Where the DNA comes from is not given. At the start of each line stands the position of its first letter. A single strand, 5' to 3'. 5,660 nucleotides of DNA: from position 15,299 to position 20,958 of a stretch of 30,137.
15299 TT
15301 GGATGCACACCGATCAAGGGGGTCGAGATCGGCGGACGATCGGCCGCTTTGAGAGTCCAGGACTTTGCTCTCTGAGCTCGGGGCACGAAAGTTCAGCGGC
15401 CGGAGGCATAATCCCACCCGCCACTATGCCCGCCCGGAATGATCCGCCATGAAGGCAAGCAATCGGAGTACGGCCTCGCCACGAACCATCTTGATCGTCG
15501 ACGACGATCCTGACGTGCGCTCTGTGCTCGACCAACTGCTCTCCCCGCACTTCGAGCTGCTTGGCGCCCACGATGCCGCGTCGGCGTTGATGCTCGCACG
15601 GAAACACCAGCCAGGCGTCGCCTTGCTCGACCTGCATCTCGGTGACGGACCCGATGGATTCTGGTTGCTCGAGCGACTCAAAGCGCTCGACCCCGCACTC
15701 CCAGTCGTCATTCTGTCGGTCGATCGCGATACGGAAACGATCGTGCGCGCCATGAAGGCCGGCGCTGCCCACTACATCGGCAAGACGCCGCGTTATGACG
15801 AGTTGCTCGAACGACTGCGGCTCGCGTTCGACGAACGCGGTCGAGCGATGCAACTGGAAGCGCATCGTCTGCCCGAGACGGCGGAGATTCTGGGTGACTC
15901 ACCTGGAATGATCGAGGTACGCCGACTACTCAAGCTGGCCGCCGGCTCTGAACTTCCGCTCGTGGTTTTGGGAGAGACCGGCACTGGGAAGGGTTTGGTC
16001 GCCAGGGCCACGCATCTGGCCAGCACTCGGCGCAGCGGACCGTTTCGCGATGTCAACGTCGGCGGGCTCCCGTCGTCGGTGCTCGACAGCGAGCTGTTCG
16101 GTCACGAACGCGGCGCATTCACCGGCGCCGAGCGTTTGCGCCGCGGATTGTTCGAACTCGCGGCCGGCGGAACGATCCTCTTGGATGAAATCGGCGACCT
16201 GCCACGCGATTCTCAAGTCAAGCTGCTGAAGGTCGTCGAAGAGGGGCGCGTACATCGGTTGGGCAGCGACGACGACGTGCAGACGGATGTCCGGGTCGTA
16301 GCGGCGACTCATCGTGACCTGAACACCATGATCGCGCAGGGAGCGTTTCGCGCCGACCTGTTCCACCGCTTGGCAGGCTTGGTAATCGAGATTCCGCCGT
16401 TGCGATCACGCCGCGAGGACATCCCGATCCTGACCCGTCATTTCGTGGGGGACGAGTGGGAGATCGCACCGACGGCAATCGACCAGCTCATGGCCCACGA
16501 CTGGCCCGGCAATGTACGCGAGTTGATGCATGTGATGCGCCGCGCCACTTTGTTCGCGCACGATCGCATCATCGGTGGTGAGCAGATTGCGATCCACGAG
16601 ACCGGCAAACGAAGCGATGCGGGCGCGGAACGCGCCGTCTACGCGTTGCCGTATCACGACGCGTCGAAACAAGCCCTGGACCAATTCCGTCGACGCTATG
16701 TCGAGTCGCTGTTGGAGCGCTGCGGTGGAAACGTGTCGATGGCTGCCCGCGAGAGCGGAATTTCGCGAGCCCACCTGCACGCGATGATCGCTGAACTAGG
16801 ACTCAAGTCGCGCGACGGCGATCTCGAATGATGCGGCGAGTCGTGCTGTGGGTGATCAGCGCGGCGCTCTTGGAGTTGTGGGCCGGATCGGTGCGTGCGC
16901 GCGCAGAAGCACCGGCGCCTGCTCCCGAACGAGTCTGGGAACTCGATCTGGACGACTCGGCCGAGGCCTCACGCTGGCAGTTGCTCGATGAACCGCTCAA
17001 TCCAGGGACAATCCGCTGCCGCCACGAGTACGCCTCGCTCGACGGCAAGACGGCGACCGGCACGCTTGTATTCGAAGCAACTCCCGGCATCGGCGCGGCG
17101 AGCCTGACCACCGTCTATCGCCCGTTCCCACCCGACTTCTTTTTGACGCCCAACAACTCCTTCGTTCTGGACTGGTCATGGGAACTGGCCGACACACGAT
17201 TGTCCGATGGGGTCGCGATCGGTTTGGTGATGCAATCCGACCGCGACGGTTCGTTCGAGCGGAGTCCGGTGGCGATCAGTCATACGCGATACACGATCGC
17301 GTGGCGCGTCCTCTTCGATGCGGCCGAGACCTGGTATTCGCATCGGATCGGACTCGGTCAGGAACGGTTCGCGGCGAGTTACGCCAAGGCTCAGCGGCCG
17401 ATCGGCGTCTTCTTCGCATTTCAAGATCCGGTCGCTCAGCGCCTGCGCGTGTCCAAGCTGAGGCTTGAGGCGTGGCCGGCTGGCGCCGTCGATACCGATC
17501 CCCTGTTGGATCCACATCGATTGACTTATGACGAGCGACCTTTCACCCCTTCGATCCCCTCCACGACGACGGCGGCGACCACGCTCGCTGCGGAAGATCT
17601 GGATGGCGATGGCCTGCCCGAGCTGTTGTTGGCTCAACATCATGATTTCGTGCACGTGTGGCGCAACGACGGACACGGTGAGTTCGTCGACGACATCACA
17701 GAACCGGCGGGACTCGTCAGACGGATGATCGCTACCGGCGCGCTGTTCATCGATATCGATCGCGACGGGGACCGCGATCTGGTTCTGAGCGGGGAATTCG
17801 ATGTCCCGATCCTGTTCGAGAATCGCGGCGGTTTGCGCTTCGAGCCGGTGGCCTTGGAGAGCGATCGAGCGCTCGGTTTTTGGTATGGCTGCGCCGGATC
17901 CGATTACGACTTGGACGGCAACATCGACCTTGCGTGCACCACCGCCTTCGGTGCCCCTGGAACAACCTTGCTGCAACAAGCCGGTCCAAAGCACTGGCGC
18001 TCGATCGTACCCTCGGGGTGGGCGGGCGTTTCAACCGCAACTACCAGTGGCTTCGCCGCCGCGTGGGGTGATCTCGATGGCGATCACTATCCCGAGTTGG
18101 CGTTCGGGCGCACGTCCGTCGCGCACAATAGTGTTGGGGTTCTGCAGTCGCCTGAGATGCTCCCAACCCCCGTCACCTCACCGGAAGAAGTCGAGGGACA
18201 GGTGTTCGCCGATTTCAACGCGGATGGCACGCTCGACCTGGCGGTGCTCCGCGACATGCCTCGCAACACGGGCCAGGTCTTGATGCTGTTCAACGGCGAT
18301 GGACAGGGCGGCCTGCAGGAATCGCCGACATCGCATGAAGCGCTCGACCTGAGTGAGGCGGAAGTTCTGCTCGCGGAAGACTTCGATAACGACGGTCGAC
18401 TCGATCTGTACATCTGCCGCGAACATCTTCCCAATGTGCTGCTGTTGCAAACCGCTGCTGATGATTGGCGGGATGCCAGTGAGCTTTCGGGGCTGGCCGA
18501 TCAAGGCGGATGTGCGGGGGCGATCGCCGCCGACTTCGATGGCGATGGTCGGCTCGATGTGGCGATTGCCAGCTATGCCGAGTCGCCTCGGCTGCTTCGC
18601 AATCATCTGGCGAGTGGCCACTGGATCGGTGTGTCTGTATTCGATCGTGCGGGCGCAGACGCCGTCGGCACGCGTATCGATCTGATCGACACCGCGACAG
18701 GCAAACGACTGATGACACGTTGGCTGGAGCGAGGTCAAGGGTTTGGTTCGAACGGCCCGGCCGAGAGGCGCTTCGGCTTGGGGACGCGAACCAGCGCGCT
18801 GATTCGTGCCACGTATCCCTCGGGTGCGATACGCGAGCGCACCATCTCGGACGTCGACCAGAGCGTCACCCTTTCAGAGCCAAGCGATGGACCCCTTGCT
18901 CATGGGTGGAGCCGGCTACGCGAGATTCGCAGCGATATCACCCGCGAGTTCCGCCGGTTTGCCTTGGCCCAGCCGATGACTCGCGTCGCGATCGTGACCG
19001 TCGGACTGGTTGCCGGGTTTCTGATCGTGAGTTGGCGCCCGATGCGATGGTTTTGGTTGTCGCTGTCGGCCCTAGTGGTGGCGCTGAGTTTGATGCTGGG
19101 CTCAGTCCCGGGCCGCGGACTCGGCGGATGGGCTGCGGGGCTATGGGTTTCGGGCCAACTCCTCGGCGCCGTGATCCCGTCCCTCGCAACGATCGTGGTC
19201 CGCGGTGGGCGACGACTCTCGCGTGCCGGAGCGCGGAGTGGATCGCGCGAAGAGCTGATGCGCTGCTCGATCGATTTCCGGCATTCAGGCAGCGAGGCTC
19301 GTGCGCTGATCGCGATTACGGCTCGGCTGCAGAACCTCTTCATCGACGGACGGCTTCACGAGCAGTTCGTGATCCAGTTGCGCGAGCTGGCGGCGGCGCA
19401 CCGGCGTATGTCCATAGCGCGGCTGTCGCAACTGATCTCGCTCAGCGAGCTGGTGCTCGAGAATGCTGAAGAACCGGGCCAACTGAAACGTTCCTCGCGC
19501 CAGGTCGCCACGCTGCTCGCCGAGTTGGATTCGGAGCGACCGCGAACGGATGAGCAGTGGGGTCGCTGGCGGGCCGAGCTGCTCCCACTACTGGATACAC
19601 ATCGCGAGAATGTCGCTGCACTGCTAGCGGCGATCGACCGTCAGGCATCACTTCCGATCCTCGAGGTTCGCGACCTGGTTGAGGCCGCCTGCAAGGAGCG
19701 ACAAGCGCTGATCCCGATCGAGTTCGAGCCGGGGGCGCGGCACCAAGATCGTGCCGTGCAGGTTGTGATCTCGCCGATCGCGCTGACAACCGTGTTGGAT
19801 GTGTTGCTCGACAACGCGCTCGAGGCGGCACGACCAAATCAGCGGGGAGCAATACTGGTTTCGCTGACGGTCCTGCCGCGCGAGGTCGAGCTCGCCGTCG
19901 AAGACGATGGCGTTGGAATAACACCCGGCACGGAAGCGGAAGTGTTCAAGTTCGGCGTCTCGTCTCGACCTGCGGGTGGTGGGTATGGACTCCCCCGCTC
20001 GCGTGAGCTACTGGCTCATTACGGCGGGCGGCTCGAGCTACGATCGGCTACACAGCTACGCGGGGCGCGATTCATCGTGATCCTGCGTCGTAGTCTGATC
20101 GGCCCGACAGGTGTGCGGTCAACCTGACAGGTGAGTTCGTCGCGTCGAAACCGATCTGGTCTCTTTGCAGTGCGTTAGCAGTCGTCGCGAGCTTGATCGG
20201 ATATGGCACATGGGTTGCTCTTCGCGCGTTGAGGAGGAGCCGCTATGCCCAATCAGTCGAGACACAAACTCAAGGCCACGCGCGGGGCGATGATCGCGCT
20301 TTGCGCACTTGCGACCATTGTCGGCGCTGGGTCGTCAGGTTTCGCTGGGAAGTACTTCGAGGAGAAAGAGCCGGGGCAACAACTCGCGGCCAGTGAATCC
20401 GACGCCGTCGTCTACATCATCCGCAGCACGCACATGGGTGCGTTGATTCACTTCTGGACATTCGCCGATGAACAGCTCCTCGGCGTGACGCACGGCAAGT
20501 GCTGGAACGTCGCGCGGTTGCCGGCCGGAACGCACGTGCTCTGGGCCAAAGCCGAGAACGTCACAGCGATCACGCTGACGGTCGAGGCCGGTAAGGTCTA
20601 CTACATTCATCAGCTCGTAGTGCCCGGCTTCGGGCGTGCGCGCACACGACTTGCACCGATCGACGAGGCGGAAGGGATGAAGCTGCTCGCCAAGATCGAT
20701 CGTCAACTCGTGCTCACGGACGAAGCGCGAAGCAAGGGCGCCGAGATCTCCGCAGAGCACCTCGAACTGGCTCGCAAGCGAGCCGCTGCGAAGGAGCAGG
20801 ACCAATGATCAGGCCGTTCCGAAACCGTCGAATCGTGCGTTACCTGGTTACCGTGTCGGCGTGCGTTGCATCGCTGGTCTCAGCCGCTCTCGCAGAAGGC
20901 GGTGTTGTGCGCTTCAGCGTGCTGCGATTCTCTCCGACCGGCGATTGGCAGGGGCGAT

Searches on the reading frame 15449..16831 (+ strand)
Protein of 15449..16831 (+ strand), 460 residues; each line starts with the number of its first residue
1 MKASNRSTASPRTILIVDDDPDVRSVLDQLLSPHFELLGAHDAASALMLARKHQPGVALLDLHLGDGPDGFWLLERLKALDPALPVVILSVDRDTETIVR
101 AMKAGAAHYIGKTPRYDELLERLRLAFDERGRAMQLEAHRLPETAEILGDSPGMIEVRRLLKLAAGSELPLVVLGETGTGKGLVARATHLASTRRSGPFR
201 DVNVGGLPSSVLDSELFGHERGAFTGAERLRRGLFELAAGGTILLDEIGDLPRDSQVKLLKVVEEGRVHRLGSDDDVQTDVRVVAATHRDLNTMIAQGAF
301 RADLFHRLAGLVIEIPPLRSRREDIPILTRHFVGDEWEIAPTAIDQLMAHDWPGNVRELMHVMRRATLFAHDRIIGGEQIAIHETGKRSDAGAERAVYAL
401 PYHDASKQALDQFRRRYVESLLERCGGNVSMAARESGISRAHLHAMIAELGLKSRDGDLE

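Call 11: search_protein_families(library=pfam, proteins=[window:15449-16831:+], max_evalue=0.001)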
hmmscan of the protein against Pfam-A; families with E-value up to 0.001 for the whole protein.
window:15449-16831:+ (460 aa): 6 families
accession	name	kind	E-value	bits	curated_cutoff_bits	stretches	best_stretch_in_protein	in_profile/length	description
PF00158.32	Sigma54_activat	-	7.8e-58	195.3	20.2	1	147-313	1-167/168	Sigma-54 interaction domain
PF14532.12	Sigma54_activ_2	-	1.3e-20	74.4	25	1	148-318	1-138/138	Sigma-54 interaction domain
PF00072.30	Response_reg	-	1.7e-20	73.6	30.2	1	14-123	1-110/111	Response regulator receiver domain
PF25601.1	AAA_lid_14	-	1.1e-15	57.7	27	1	319-381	1-71/87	AAA+ ATPase lid domain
PF02954.25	HTH_8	-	3.8e-06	27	22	1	414-443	6-35/42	Bacterial regulatory protein, Fis family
PF07728.20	AAA_5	-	0.00034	21.1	22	0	171-289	2-123/139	AAA domain (dynein-related subfamily)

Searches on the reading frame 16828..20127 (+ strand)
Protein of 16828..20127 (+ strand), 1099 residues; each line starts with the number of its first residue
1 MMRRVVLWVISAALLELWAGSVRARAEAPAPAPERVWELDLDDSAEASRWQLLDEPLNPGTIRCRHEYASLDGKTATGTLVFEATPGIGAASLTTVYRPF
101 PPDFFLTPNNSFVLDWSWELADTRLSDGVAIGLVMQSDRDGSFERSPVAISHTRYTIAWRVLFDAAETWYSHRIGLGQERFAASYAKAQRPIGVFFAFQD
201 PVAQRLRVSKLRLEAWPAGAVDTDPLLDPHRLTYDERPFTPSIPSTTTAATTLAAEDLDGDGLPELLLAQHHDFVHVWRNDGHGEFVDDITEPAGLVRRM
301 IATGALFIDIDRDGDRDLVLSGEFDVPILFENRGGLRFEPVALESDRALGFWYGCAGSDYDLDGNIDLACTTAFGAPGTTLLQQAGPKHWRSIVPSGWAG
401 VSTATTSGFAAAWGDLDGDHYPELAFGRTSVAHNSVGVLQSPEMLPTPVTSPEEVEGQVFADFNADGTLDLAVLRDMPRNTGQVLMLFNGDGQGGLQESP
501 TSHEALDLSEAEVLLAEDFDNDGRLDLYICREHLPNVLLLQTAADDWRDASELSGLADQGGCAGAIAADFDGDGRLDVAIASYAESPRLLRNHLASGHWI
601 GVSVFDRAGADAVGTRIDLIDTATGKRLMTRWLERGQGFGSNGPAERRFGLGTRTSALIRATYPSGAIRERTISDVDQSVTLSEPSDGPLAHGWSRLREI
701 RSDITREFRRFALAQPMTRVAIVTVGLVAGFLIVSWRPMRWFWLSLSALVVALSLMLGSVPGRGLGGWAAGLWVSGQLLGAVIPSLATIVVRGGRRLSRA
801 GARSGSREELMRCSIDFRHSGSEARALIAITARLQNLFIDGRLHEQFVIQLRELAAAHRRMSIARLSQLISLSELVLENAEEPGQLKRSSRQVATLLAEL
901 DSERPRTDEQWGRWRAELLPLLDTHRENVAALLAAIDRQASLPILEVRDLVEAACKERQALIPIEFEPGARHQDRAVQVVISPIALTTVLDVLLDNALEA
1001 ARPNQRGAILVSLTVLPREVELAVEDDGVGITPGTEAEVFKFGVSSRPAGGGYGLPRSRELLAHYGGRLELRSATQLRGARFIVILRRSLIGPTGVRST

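Call 11: search_protein_families(library=pfam, proteins=[window:16828-20127:+], max_evalue=0.001)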
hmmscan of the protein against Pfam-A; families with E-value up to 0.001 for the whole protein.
window:16828-20127:+ (1099 aa): 4 families
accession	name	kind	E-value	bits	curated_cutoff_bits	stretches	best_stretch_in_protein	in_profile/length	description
PF13517.12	FG-GAP_3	-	3.1e-30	105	26.9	5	518-579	1-60/61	FG-GAP-like repeat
PF01839.29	FG-GAP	-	1.5e-14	53.9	22.1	0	567-585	7-25/37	FG-GAP repeat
PF02518.31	HATPase_c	-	3.1e-13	50.6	26.4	1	983-1087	3-108/111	Histidine kinase-, DNA gyrase B-, and HSP90-like ATPase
PF07593.17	UnbV_ASPIC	-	0.00025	21.3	23.4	1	612-680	1-67/68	ASPIC and UnbV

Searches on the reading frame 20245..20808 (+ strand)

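Call 11: search_protein_families(library=pfam, proteins=[window:20245-20808:+], max_evalue=0.001)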
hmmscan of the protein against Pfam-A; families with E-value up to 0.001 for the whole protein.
window:20245-20808:+ (187 aa): 1 family
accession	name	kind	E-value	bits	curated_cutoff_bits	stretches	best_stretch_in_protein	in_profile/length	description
PF11008.14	DUF2846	-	4.6e-07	30.3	34.3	1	51-127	2-82/92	Protein of unknown function (DUF2846)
